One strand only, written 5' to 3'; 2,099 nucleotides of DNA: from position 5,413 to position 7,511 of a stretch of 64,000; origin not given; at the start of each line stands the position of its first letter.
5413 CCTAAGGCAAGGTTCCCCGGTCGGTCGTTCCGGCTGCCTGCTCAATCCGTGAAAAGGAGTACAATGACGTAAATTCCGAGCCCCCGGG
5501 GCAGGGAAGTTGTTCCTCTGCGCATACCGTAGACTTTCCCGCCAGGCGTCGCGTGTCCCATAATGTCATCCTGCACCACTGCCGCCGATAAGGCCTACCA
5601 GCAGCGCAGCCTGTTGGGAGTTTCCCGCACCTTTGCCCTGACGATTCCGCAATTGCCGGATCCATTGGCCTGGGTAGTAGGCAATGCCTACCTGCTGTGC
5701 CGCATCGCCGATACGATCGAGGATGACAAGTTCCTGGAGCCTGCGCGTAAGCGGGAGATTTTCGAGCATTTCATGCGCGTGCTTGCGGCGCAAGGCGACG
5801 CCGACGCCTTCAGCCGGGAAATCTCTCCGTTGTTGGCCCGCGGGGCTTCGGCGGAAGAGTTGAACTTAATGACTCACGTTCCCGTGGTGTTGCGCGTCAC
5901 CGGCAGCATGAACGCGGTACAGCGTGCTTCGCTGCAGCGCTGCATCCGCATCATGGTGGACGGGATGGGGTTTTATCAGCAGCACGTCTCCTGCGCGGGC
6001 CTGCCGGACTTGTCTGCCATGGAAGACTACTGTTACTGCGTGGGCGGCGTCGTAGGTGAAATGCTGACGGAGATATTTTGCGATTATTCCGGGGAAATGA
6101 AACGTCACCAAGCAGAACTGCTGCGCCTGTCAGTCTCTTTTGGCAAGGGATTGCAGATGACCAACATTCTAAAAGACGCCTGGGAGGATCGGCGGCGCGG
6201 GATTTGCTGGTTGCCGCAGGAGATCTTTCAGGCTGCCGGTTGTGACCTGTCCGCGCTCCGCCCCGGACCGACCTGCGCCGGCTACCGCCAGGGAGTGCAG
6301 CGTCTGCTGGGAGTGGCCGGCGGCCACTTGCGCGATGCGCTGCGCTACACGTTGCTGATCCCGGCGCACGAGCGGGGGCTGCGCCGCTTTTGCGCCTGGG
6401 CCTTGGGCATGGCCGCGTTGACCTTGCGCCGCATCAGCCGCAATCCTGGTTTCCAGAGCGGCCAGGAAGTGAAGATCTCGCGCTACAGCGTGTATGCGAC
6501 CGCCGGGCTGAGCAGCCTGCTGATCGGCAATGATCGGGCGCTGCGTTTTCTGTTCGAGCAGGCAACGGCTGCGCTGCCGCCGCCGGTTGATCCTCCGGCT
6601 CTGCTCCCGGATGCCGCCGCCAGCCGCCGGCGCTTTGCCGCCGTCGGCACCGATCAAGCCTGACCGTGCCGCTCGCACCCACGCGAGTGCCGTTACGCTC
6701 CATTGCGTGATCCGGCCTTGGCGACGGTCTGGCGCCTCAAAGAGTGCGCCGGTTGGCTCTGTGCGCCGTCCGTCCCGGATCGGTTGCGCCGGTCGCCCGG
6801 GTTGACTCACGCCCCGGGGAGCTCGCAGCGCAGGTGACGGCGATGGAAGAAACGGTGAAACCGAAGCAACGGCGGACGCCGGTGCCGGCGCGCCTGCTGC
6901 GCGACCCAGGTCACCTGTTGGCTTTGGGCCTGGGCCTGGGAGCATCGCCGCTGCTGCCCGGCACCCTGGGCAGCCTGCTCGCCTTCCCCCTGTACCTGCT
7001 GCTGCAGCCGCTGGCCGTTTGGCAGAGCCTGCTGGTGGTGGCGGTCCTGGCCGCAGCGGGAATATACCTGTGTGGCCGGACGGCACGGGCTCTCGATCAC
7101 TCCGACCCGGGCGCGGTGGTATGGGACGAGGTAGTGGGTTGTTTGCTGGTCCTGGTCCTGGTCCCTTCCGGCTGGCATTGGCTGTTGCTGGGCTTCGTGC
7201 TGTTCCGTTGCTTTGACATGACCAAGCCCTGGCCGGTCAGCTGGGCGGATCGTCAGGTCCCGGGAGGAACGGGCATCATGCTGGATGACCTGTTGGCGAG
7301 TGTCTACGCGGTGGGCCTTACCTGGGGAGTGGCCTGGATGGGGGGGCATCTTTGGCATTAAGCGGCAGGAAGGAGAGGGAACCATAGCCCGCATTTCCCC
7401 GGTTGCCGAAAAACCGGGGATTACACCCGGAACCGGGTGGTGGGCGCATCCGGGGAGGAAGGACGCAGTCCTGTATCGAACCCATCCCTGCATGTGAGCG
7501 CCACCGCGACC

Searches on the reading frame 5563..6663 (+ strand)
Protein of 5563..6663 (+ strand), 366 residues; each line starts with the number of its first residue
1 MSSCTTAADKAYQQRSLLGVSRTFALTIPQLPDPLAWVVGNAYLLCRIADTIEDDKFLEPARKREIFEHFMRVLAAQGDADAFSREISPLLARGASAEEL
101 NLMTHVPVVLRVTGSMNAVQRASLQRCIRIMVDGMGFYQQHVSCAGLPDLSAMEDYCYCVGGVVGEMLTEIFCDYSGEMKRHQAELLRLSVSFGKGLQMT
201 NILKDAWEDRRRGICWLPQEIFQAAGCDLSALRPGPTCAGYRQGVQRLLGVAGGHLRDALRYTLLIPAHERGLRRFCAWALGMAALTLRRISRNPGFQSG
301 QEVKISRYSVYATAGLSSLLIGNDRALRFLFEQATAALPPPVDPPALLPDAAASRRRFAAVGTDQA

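Call 9: search_protein_families(library=ncbifam, proteins=[window:5563-6663:+], max_evalue=0.01)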
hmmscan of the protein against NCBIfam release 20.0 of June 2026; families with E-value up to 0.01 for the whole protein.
window:5563-6663:+ (366 aa): 6 families
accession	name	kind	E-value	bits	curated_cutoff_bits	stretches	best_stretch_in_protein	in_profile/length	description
TIGR01559.1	squal_synth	equivalog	1.2e-24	87.1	286.75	1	18-307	11-285/337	squalene synthase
TIGR03465.1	HpnD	equivalog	2.3e-17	62.9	278.6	1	129-307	89-254/267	presqualene diphosphate synthase HpnD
NF042419.1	Phyto_syn_CrtB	equivalog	8.9e-10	38.6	480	1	152-294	127-255/306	15-cis-phytoene synthase CrtB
TIGR03464.1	HpnC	equivalog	4.2e-08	33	250.45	1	35-286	20-236/267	squalene synthase HpnC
NF045921.1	PhytnSynCrtBRhod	equivalog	1e-06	28.5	500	1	149-252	116-213/307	15-cis-phytoene synthase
NF045686.1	PhytoSynCyanob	equivalog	3.2e-06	26.5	550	1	152-221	135-210/310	15-cis-phytoene synthase CrtB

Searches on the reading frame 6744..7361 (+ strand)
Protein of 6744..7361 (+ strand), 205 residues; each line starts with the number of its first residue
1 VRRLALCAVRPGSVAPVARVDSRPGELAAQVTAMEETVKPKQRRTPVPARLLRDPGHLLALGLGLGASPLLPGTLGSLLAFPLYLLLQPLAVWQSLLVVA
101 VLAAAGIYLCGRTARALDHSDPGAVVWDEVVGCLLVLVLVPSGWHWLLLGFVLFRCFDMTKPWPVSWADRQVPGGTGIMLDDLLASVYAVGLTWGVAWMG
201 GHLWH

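Call 9: search_protein_families(library=ncbifam, proteins=[window:6744-7361:+], max_evalue=0.01)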
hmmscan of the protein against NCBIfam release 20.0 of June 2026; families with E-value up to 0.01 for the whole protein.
window:6744-7361:+ (205 aa): 1 family
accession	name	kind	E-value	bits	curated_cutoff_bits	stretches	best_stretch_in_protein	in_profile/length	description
NF008288.0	PRK11068.1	equivalog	1.5e-46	158.4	226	1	52-197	11-157/165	phosphatidylglycerophosphatase A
